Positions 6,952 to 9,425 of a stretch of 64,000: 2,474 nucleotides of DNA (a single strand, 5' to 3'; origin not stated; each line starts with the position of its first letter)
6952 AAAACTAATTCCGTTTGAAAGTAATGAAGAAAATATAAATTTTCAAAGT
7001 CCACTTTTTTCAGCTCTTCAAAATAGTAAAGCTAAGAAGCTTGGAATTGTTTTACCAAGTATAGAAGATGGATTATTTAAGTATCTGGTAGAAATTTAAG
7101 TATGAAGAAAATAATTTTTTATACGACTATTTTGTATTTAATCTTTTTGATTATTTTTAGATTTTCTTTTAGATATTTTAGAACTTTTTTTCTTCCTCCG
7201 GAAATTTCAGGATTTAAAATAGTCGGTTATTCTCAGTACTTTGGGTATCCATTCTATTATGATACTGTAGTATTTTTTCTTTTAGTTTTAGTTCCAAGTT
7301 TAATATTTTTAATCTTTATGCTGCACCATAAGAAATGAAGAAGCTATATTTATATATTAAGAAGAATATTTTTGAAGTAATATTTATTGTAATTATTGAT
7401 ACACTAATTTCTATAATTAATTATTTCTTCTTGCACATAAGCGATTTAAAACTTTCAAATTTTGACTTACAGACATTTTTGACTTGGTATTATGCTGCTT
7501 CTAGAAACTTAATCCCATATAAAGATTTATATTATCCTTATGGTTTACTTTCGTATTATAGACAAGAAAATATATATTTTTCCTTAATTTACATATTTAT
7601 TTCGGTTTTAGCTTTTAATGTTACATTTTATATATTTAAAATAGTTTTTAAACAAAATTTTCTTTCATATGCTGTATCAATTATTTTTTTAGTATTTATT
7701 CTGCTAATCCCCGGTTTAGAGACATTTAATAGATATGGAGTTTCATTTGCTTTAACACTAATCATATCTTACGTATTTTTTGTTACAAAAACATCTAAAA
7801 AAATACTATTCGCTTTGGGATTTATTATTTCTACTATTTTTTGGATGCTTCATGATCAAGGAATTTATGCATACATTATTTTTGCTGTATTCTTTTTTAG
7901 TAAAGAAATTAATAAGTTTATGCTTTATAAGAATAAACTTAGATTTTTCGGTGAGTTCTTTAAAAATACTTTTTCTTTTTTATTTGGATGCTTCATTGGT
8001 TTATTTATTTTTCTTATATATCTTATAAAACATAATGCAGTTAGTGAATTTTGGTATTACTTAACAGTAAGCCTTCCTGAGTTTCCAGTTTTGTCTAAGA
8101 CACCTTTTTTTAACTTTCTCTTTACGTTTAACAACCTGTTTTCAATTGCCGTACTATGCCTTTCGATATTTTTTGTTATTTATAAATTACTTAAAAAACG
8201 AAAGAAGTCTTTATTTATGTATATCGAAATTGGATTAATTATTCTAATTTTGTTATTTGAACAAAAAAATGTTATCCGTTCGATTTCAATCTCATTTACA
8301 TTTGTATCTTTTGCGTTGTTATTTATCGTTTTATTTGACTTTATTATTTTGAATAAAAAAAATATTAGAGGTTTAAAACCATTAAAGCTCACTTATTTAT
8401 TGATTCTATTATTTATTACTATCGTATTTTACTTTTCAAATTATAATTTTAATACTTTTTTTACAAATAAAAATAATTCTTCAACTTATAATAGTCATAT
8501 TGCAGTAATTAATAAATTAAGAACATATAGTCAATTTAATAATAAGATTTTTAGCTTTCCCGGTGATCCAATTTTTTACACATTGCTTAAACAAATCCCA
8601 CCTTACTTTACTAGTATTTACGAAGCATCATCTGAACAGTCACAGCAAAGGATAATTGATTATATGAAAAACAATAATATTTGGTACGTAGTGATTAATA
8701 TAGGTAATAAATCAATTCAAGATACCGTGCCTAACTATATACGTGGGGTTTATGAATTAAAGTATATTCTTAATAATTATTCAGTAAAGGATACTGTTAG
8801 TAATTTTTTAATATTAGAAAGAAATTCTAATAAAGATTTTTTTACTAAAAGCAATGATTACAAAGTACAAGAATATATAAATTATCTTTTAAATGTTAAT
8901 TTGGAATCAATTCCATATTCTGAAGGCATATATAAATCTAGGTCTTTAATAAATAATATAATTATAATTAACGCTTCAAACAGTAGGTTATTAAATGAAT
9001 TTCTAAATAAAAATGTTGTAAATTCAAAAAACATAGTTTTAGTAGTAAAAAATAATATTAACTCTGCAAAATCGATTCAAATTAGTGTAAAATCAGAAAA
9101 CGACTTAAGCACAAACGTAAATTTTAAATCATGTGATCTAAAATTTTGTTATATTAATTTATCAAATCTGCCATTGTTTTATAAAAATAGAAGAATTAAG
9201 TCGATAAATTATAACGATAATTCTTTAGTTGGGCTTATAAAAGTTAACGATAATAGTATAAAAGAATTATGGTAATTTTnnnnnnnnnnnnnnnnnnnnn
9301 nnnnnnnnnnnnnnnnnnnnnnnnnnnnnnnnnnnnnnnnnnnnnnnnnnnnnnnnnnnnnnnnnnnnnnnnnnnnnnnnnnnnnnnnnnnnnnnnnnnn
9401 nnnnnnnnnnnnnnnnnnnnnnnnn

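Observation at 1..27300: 27-kb glycosylation island with an unusual density of GT-C-type membrane glycosyltransferases and polyprenyl-P-sugar synthases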

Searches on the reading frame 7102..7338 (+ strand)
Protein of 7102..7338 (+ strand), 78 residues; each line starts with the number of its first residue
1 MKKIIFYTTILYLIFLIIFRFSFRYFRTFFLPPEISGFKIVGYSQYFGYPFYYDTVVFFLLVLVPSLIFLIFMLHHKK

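Call 57: search_protein_families(library=pfam, proteins=[window:7102-7338:+], max_evalue=1)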
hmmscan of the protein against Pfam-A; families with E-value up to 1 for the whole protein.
window:7102-7338:+ (78 aa): 1 family
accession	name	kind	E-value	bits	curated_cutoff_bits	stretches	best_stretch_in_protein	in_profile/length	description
PF08139.17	LPAM_1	-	0.35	11.8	20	1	1-11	1-11/18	Prokaryotic membrane lipoprotein lipid attachment site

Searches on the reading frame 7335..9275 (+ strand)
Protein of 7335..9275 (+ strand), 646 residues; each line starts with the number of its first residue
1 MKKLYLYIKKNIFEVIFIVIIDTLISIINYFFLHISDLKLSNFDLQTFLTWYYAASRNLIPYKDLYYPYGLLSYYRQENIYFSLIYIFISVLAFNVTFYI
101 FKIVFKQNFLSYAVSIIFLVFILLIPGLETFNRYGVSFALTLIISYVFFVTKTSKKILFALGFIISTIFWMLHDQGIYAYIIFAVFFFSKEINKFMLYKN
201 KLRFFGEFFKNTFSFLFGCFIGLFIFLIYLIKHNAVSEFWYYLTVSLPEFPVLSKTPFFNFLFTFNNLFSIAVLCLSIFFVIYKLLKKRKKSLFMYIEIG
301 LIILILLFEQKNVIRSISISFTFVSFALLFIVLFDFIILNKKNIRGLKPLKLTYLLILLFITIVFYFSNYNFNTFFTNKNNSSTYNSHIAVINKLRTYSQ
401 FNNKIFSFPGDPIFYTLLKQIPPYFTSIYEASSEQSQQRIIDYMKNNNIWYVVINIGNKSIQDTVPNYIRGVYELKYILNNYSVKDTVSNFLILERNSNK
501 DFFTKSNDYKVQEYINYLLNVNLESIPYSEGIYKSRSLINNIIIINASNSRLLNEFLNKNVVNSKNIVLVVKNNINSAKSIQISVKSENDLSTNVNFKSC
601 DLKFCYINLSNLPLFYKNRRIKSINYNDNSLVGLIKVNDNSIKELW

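Call 3: search_protein_families(library=pfam, proteins=[window:7335-9275:+], max_evalue=0.01)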
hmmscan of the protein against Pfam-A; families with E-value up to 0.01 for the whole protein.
window:7335-9275:+ (646 aa): 0 families

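Call 8: search_protein_families(library=ncbifam, proteins=[window:7335-9275:+], max_evalue=0.1)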
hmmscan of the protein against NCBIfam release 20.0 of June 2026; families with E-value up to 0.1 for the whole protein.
window:7335-9275:+ (646 aa): 0 families

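Call 11: search_solved_structures(query=window:7335-9275:+, max_evalue=10)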
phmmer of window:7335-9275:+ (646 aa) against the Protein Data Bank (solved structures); distinct sequences matched with E-value up to 10: 0.

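Call 14: find_homologous_proteins(query=window:7335-9275:+)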
Query window:7335-9275:+ (646 aa): 41 proteins with E <= 0.001 among 8000 candidates.
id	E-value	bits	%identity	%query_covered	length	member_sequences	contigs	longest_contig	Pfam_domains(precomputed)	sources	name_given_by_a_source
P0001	0.0e+0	1354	100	100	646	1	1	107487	-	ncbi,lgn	-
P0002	4.2e-174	599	49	99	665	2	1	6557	-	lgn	-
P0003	1.1e-171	591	49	99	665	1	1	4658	-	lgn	-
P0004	2.1e-169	583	47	99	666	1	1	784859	-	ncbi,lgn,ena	-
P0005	3.6e-163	563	48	99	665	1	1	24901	-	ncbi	-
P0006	2.1e-157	544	46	95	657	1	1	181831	-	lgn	-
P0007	2.3e-156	540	46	95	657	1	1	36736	-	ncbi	-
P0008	3.4e-113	398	41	94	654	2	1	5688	-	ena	-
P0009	1.3e-111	393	39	94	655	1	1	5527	-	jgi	jgi:hypothetical protein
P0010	1.6e-106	376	38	94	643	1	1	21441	-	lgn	-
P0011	6.4e-106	374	38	94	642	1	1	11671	-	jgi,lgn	jgi:hypothetical protein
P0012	3.5e-103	365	38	98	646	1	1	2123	-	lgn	-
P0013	1.2e-101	360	37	99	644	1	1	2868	-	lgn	-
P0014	1.5e-101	359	38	100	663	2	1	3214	-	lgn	-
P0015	3.7e-101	358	38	99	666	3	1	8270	-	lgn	-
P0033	1.1e-80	290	34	97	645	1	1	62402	-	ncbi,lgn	-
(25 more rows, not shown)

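Call 19: find_encoding_contigs(protein=P0001, flank=10000, max_places=3)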
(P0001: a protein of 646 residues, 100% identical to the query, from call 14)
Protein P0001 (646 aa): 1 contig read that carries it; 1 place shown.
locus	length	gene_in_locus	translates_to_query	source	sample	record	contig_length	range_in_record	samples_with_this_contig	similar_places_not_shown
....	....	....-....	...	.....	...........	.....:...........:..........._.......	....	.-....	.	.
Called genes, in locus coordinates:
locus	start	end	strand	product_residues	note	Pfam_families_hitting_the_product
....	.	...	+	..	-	?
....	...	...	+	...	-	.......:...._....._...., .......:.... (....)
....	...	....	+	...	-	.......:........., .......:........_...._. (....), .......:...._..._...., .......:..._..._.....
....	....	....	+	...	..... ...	-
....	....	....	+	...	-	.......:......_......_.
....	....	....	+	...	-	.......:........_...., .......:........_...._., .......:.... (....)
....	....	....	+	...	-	?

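Call 22: find_related_loci(query=P0001, collection=genome_contigs, flank=10000)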
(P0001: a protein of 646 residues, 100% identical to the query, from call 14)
Query P0001 (646 aa) in genome_contigs; peptide patterns used: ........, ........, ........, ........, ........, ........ (x = any residue, [..] = any of these).
127 stretches matched a pattern, but none encodes a relative of the query by tblastn (E <= 1e-3).

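Call 24: find_encoding_contigs(protein=P0004, flank=10000, max_places=2)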
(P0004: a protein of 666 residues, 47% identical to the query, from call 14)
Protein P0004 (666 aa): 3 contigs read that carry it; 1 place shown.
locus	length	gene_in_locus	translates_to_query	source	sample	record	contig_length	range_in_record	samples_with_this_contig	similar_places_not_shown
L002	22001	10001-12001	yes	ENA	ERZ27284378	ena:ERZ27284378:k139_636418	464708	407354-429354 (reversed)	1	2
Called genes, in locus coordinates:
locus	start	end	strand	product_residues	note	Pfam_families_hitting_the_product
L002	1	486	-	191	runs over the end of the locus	PF10502:Peptidase_S26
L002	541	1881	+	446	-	-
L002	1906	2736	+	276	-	PF00535:Glycos_transf_2, PF13641:Glyco_tranf_2_3, PF02709:Glyco_transf_7C (faint)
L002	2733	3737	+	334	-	PF13692:Glyco_trans_1_4 (faint), PF13439:Glyco_transf_4, PF00534:Glycos_transf_1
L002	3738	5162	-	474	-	PF00535:Glycos_transf_2, PF13489:Methyltransf_23 (weak), PF08241:Methyltransf_11, PF08242:Methyltransf_12, PF13649:Methyltransf_25, PF13847:Methyltransf_31 (weak)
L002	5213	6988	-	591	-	PF13231:PMT_2 (weak)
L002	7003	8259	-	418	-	PF08421:Methyltransf_13, PF13489:Methyltransf_23, PF08241:Methyltransf_11 (faint), PF08242:Methyltransf_12 (weak), PF08484:Methyltransf_14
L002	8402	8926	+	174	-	PF00908:dTDP_sugar_isom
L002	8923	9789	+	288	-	PF01073:3Beta_HSD (faint), PF01370:Epimerase, PF02719:Polysacc_synt_2 (weak), PF04321:RmlD_sub_bind, PF16363:GDP_Man_Dehyd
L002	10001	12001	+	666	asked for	-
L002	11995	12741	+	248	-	PF00535:Glycos_transf_2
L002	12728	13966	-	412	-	PF08421:Methyltransf_13, PF13489:Methyltransf_23, PF08241:Methyltransf_11, PF08242:Methyltransf_12, PF13649:Methyltransf_25 (weak), PF08484:Methyltransf_14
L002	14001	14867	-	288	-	PF02353:CMAS (weak), PF13489:Methyltransf_23, PF07021:MetW, PF08003:Methyltransf_9 (weak), PF13847:Methyltransf_31, PF08241:Methyltransf_11, PF08242:Methyltransf_12, PF13649:Methyltransf_25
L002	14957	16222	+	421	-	PF08421:Methyltransf_13, PF13489:Methyltransf_23, PF08484:Methyltransf_14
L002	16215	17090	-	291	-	PF04321:RmlD_sub_bind, PF01370:Epimerase, PF01073:3Beta_HSD, PF16363:GDP_Man_Dehyd (weak)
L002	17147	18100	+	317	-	PF00106:adh_short (weak), PF01073:3Beta_HSD, PF01370:Epimerase, PF02719:Polysacc_synt_2 (weak), PF05368:NmrA (weak), PF07993:NAD_binding_4 (weak), PF13460:NAD_binding_10, PF16363:GDP_Man_Dehyd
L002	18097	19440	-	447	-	PF03446:NAD_binding_2, PF03721:UDPG_MGDP_dh_N, PF03807:F420_oxidored (faint), PF00984:UDPG_MGDP_dh, PF03720:UDPG_MGDP_dh_C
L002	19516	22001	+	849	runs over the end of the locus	PF00535:Glycos_transf_2, PF02366:PMT (weak), PF13231:PMT_2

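Call 25: find_encoding_contigs(protein=P0033, flank=10000, max_places=2)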
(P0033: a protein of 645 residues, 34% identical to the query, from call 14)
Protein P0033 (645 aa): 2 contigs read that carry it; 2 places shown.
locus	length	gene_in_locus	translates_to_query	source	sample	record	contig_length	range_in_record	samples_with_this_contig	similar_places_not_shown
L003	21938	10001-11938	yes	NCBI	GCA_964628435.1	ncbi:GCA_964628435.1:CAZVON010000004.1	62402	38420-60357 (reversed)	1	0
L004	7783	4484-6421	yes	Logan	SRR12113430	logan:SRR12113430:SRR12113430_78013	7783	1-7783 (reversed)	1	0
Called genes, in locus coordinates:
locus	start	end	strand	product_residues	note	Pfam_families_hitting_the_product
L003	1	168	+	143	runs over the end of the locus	-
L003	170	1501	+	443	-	PF11104:PilM_2 (faint), PF14450:FtsA (weak), PF02491:SHS2_FTSA, PF14450:FtsA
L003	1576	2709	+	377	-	PF00091:Tubulin, PF12327:FtsZ_C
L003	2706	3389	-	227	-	-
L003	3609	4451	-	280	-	PF10131:PTPS_related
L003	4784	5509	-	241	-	PF13641:Glyco_tranf_2_3 (weak), PF00535:Glycos_transf_2, PF10111:Glyco_tranf_2_2 (weak)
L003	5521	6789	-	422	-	PF03446:NAD_binding_2 (weak), PF03721:UDPG_MGDP_dh_N, PF00984:UDPG_MGDP_dh, PF03720:UDPG_MGDP_dh_C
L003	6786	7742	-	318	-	PF01073:3Beta_HSD, PF01370:Epimerase, PF02719:Polysacc_synt_2, PF04321:RmlD_sub_bind, PF16363:GDP_Man_Dehyd, PF07993:NAD_binding_4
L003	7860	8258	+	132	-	-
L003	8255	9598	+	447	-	-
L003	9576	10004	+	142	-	-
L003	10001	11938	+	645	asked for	-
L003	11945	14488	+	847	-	PF00535:Glycos_transf_2, PF10111:Glyco_tranf_2_2 (weak), PF13641:Glyco_tranf_2_3, PF13231:PMT_2, PF02366:PMT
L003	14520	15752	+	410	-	PF01943:Polysacc_synt, PF13440:Polysacc_synt_3, PF01554:MatE (weak)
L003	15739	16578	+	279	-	PF02353:CMAS, PF03848:TehB (weak), PF01209:Ubie_methyltran (weak), PF13489:Methyltransf_23, PF08241:Methyltransf_11, PF08242:Methyltransf_12, PF13649:Methyltransf_25, PF13847:Methyltransf_31, +3 more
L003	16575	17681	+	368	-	PF13439:Glyco_transf_4 (weak), PF00534:Glycos_transf_1, PF13692:Glyco_trans_1_4, PF20706:GT4-conflict, PF13524:Glyco_trans_1_2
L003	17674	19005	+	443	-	PF00657:Lipase_GDSL (faint), PF13472:Lipase_GDSL_2 (weak)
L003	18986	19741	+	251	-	PF00535:Glycos_transf_2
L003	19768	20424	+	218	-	PF13489:Methyltransf_23, PF13847:Methyltransf_31 (weak), PF08241:Methyltransf_11, PF08242:Methyltransf_12, PF13649:Methyltransf_25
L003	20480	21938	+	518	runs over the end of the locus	PF02366:PMT, PF13231:PMT_2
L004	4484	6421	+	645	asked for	-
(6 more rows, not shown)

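Call 26: predict_structure(alignment_id=A1)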
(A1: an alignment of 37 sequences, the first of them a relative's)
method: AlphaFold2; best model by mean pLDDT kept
length: 646 residues; sequences in the alignment: 37
mean_pLDDT: 86.8   pTM: 0.83
mean pLDDT of the five models: 86.8, 86.0, 84.6, 83.4, 82.7
residues with pLDDT >= 90: 357; 70-90: 227; 50-70: 47; < 50: 15
segments of 3 or more residues with pLDDT < 50: 38-41, 373-382
pLDDT, mean of each block of 10 residues (from residue 1): 69 82 85 57 71 92 89 89 91 91 85 92 89 94 94 88 95 94 95 89 93 97 94 94 84 60 83 95 86 92 94 79 94 88 71 91 84 43 73 97 94 92 89 88 96 93 82 95 95 94 90 96 90 75 75 91 91 79 93 93 86 94 88 84 66
secondary structure, 60 per line:
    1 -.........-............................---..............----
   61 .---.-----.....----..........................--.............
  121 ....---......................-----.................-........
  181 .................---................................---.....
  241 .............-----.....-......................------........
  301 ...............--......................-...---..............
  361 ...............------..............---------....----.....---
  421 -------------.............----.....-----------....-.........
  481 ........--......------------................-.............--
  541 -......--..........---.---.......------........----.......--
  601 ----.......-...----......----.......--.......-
elements in order: H2-10 H12-39 H43-56 H71-75 H80-105 H108-124 H128-149 H155-171 H173-197 H201-232 H236-253 H259-263 H265-286 H293-315 H318-339 H347-375 H382-395 E405-408 H413-417 H434-446 E451-455 H467-470 H472-481 E482-488 E491-496 H509-519 E520-524 H526-538 E542-547 H550-559 E567-573 E580-587 E592-598 E605-608 E620-625 E630-636 H639-645

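Call 37: search_solved_structures(query=A1, max_evalue=10)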
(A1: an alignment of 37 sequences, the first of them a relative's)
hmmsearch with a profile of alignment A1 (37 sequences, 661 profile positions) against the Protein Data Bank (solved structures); distinct sequences matched with E-value up to 10: 1.
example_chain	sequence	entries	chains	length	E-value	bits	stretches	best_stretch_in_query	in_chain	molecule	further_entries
8t05_A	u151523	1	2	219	0.69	11.6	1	86-244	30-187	Myomaker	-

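Call 57: search_protein_families(library=pfam, proteins=[L003:9576-10004:+, L003:7860-8258:+], max_evalue=1)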
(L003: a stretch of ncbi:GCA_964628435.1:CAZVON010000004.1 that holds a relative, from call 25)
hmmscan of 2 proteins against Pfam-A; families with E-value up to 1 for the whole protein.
L003:9576-10004:+ (142 aa): 0 families

L003:7860-8258:+ (132 aa): 1 family
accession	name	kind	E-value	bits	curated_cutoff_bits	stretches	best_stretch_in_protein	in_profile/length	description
PF06945.18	DUF1289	-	0.11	12.8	27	1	14-33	19-38/47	Protein of unknown function (DUF1289)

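Call 81: search_protein_representatives(alignment_id=A1)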
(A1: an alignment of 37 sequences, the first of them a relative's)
Query: 37 sequences, 661 profile positions. Proteins with E-value up to 0.001 (for the whole library): 1169; up to 1e-10: 555; up to 1e-30: 235. The best 150 are listed.
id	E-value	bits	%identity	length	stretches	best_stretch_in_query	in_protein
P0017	9.2e-242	820.8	-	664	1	1-661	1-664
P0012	1.8e-235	800.0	-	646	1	9-661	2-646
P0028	8.8e-234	794.4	-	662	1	2-661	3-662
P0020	4.4e-232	788.8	-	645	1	7-661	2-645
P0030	3.1e-229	779.4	-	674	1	8-661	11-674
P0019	5.4e-227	772.0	-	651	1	5-661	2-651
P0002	2.3e-223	760.0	-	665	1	6-661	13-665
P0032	3.4e-223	759.5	-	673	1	5-661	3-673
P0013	1.3e-217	741.0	-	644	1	4-661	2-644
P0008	5.5e-217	738.9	-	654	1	4-661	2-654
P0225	1.1e-209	714.8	-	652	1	4-661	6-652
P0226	3.5e-209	713.2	-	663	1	4-661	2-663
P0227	7.9e-208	708.7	-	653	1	3-661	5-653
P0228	3.2e-207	706.7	-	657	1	10-661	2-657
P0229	3.5e-207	706.6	-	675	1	4-661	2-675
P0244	7.7e-194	662.5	-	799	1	5-661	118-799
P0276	1.1e-162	559.5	-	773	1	8-661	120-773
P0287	2.3e-156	538.6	-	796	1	8-658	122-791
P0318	3.6e-127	442.1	-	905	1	10-661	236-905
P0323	3.3e-124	432.4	-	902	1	9-661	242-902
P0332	1.9e-115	403.4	-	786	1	13-660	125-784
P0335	7.1e-113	394.9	-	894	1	10-661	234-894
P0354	7.6e-97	342.0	-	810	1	10-653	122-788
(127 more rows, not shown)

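Call 82: search_protein_families(library=pfam, proteins=[P0318, P0323, P0335, P0244, P0276, P0287, P0354, P0332], max_evalue=0.01)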
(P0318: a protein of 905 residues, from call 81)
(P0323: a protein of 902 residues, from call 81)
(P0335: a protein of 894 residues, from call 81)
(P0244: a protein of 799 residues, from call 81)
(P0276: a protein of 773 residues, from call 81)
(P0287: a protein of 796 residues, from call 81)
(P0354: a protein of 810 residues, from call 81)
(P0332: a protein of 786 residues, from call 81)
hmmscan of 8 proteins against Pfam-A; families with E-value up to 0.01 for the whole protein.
P0318 (905 aa): 0 families

P0323 (902 aa): 0 families

P0335 (894 aa): 0 families

P0244 (799 aa): 0 families

P0276 (773 aa): 0 families

P0287 (796 aa): 0 families

P0354 (810 aa): 0 families

P0332 (786 aa): 0 families

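Call 93: search_protein_families(library=pfam, proteins=[L002:5216-6988:-, L003:3612-4451:-], max_evalue=0.1)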
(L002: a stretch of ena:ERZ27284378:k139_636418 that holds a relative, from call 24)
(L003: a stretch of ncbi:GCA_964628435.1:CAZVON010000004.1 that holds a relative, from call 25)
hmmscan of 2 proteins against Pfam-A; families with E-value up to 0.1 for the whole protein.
L002:5216-6988:- (591 aa): 2 families
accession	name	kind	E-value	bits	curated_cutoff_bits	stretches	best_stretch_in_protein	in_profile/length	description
PF13231.12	PMT_2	-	1.2e-06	29.2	26.1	1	110-260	6-153/160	Dolichyl-phosphate-mannose-protein mannosyltransferase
PF10131.15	PTPS_related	-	0.0052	15.7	26.4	1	108-418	6-303/621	6-pyruvoyl-tetrahydropterin synthase related domain; membrane protein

L003:3612-4451:- (280 aa): 2 families
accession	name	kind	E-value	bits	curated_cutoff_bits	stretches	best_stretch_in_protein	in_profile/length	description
PF10131.15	PTPS_related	-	1.1e-08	34.5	26.4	1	102-269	4-170/621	6-pyruvoyl-tetrahydropterin synthase related domain; membrane protein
PF13231.12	PMT_2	-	0.00041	21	26.1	1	103-264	4-160/160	Dolichyl-phosphate-mannose-protein mannosyltransferase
